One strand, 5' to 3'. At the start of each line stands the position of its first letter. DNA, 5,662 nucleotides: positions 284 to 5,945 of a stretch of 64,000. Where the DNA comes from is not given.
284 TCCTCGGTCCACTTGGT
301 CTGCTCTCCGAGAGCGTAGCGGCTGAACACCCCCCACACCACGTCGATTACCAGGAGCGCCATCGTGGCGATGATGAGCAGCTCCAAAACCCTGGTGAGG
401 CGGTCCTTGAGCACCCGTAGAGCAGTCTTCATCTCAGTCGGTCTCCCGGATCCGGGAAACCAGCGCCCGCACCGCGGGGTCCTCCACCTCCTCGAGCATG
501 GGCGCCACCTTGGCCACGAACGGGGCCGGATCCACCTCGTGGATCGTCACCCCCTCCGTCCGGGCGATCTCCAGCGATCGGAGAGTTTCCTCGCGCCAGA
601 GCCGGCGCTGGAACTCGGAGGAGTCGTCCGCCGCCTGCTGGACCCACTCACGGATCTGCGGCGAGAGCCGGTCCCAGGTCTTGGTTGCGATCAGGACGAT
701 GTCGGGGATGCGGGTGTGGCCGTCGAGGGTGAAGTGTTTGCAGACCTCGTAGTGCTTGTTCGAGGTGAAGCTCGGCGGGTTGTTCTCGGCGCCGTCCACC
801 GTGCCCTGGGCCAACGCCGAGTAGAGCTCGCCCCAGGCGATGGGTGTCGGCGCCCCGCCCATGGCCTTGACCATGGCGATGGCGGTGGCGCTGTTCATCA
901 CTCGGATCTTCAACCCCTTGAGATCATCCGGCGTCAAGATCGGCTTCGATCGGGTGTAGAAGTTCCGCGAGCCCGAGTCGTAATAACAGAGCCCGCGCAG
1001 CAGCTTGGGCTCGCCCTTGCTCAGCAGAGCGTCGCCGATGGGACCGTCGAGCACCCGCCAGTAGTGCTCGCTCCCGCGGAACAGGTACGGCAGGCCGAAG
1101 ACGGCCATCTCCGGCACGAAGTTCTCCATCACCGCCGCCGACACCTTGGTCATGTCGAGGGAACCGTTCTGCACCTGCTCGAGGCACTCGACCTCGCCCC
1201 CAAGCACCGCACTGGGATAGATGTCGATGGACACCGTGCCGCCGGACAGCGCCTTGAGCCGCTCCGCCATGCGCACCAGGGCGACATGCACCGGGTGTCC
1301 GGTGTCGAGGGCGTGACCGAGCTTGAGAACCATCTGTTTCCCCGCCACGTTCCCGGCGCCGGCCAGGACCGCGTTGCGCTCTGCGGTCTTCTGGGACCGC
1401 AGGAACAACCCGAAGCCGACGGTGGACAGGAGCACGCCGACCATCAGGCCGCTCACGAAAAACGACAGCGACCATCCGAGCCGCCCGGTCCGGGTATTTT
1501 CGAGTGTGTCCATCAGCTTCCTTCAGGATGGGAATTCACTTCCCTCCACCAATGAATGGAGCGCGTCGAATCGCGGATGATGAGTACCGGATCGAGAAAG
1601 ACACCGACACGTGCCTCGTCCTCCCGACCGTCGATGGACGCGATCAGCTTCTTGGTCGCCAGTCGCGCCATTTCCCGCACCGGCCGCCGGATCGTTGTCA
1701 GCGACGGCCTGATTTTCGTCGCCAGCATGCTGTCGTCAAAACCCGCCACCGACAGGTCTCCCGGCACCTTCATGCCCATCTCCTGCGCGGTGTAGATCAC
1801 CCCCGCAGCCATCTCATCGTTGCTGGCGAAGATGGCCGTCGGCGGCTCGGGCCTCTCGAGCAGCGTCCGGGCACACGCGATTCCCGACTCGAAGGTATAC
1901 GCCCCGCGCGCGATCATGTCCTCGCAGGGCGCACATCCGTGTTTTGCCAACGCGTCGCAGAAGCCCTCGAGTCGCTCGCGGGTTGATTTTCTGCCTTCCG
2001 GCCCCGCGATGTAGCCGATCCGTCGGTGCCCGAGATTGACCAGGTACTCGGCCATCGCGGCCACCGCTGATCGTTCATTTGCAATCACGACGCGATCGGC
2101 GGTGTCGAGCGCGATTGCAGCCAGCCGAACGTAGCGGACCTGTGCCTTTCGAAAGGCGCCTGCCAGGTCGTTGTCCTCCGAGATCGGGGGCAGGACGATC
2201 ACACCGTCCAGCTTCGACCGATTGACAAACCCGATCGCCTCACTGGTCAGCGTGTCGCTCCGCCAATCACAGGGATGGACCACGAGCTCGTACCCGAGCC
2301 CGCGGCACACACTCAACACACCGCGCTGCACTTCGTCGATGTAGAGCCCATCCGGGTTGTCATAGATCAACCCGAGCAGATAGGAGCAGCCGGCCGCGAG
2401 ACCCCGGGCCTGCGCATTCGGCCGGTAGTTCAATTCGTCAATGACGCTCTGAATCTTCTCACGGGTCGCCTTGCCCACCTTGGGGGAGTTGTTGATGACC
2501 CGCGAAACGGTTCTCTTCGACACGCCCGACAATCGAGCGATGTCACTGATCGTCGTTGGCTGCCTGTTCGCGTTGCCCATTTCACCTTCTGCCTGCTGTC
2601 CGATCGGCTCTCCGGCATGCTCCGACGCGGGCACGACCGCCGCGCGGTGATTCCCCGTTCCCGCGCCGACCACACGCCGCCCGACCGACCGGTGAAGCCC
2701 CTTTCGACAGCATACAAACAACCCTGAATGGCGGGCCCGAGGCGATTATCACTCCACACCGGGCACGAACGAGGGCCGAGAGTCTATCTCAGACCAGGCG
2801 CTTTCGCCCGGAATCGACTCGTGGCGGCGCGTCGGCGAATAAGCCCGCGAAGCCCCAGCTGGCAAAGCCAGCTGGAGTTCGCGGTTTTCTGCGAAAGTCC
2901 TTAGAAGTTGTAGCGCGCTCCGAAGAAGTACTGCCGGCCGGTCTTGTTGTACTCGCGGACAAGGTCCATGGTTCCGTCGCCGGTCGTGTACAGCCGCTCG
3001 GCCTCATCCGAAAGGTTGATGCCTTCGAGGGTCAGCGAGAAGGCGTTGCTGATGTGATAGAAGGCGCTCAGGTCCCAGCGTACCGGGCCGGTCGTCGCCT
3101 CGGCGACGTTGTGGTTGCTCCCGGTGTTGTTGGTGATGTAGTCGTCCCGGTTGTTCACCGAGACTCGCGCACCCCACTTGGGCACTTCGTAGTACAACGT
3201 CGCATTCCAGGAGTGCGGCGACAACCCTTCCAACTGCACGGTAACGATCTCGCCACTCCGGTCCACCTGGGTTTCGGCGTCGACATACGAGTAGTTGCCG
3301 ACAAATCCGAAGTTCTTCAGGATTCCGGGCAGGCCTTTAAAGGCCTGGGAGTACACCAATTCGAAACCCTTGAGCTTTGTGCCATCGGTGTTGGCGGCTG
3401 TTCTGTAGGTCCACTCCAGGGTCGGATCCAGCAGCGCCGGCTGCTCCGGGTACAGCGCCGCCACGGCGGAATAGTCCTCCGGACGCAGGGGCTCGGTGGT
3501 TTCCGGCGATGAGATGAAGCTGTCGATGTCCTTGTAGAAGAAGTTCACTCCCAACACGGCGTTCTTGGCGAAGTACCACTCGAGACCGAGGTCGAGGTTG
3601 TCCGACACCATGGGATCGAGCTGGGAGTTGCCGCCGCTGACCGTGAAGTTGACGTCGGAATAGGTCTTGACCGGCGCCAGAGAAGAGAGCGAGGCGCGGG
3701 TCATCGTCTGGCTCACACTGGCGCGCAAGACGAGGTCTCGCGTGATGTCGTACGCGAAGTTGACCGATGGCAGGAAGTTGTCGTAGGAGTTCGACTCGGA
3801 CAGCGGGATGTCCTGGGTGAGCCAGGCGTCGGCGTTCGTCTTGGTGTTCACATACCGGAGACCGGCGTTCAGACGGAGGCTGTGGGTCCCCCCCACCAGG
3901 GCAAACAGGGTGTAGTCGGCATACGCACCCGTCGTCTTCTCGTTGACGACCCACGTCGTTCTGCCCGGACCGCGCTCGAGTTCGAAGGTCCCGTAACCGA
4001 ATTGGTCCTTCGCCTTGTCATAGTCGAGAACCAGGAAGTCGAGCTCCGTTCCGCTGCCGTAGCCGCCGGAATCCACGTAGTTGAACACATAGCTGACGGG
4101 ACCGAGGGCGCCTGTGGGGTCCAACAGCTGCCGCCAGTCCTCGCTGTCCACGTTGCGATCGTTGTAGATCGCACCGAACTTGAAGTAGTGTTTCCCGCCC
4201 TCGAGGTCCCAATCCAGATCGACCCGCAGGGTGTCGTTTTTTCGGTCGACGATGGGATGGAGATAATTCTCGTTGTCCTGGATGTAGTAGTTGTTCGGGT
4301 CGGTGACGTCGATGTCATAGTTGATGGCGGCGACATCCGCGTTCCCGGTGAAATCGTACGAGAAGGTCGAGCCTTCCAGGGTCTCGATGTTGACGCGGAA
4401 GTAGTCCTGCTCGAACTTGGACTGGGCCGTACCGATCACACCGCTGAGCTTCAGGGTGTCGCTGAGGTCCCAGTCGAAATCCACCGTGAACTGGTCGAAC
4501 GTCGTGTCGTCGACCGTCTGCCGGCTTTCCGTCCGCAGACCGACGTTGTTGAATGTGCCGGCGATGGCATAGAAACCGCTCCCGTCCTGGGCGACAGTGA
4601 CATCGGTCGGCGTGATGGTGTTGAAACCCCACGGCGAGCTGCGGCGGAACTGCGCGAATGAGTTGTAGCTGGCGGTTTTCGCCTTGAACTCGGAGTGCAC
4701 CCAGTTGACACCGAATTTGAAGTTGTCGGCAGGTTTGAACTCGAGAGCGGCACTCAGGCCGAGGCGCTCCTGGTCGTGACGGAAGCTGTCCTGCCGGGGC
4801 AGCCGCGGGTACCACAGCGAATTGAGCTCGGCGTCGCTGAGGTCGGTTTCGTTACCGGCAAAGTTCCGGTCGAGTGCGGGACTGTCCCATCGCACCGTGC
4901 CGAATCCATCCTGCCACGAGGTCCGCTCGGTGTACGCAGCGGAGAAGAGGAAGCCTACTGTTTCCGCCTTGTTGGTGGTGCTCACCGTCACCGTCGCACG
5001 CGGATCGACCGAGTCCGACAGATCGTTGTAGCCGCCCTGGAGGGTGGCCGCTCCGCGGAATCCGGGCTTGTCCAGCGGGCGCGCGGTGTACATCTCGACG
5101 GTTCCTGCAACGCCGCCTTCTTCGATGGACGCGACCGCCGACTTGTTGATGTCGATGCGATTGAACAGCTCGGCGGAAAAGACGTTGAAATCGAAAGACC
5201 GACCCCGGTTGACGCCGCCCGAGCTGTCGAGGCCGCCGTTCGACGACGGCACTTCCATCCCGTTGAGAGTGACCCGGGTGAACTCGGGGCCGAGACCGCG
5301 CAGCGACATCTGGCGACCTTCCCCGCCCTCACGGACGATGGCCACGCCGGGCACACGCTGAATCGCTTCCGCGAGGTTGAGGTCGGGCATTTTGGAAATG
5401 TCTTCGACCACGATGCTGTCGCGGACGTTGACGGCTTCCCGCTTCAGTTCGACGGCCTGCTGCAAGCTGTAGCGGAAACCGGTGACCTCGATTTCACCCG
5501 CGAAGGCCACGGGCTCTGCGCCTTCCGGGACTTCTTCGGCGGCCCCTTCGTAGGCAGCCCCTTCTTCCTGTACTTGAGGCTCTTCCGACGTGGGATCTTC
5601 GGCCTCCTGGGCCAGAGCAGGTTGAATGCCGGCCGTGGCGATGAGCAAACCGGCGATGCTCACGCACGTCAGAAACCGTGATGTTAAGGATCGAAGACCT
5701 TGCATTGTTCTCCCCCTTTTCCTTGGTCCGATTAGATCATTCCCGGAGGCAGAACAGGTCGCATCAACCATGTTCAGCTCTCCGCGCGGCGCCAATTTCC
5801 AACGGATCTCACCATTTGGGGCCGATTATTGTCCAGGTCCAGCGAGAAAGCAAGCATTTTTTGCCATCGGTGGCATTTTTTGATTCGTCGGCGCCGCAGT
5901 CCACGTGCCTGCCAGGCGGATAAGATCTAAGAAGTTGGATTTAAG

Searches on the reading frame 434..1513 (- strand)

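Call 69: search_protein_families(library=pfam, proteins=[window:434-1513:-], max_evalue=0.00001)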
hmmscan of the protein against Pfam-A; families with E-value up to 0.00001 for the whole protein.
window:434-1513:- (359 aa): 1 family
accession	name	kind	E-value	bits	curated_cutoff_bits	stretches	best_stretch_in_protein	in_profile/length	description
PF03480.18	DctP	-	3e-79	266.8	23.4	1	66-342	2-281/286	Bacterial extracellular solute-binding protein, family 7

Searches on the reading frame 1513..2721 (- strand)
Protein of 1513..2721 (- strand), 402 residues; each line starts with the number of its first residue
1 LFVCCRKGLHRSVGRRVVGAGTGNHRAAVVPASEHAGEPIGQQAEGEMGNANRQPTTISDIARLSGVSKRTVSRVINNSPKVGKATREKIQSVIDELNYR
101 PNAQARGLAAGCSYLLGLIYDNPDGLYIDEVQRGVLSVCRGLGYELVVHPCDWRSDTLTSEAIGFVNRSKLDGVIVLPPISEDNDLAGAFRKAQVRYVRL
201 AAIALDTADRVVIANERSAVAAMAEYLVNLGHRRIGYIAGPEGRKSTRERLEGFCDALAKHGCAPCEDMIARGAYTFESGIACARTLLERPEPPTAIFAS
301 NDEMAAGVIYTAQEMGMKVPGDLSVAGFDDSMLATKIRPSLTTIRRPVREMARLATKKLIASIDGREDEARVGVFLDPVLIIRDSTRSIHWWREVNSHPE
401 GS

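Call 69: search_protein_families(library=pfam, proteins=[window:1513-2721:-], max_evalue=0.00001)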
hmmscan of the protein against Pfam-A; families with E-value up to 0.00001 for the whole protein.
window:1513-2721:- (402 aa): 4 families
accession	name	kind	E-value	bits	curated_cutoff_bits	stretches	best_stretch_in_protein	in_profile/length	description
PF13377.12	Peripla_BP_3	-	1.3e-39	136.4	26.5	1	224-386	1-167/167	Periplasmic binding protein-like domain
PF00356.27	LacI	-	2.4e-20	72.5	27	1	57-102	1-46/46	Bacterial regulatory proteins, lacI family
PF00532.27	Peripla_BP_1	-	1.5e-18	67.7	22.2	1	116-363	4-261/281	Periplasmic binding proteins and sugar binding domain of LacI family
PF13407.12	Peripla_BP_4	-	7.3e-06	26.1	35.1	0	127-330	12-218/258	Periplasmic binding protein domain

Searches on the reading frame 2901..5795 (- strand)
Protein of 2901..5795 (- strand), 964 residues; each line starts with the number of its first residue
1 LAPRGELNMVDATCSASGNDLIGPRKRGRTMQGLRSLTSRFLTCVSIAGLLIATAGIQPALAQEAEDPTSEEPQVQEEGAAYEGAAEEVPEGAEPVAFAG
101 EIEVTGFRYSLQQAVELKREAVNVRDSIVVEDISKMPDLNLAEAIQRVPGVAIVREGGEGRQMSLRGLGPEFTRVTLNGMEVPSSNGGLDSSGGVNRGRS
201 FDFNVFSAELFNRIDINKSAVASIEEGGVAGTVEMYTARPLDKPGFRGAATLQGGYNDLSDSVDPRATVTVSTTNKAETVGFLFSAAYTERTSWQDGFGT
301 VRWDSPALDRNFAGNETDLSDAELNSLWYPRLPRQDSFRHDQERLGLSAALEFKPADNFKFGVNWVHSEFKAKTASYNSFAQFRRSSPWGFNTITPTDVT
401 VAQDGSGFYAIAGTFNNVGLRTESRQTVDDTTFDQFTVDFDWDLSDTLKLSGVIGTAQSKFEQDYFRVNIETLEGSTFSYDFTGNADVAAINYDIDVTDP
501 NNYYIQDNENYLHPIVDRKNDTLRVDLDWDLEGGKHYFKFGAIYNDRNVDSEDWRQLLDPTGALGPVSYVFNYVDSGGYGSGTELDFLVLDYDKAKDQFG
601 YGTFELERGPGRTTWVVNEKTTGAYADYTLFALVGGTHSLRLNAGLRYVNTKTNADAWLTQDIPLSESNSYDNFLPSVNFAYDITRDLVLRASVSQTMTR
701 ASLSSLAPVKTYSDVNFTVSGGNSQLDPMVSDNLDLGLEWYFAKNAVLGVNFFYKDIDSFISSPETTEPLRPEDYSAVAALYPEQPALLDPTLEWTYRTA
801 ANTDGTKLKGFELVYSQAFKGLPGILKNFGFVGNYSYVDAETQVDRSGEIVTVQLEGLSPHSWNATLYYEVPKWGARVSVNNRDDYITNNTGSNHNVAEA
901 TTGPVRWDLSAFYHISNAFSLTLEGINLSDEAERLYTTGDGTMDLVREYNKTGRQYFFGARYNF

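Call 69: search_protein_families(library=pfam, proteins=[window:2901-5795:-], max_evalue=0.00001)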
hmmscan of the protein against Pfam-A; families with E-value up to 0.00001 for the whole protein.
window:2901-5795:- (964 aa): 2 families
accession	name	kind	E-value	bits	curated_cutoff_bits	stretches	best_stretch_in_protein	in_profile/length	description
PF00593.30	TonB_dep_Rec_b-barrel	-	7.1e-39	135.3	27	1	479-928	23-436/436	TonB dependent receptor-like, beta-barrel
PF07715.20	Plug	-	3.9e-15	56.7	23.9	1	120-231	4-106/107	TonB-dependent Receptor Plug Domain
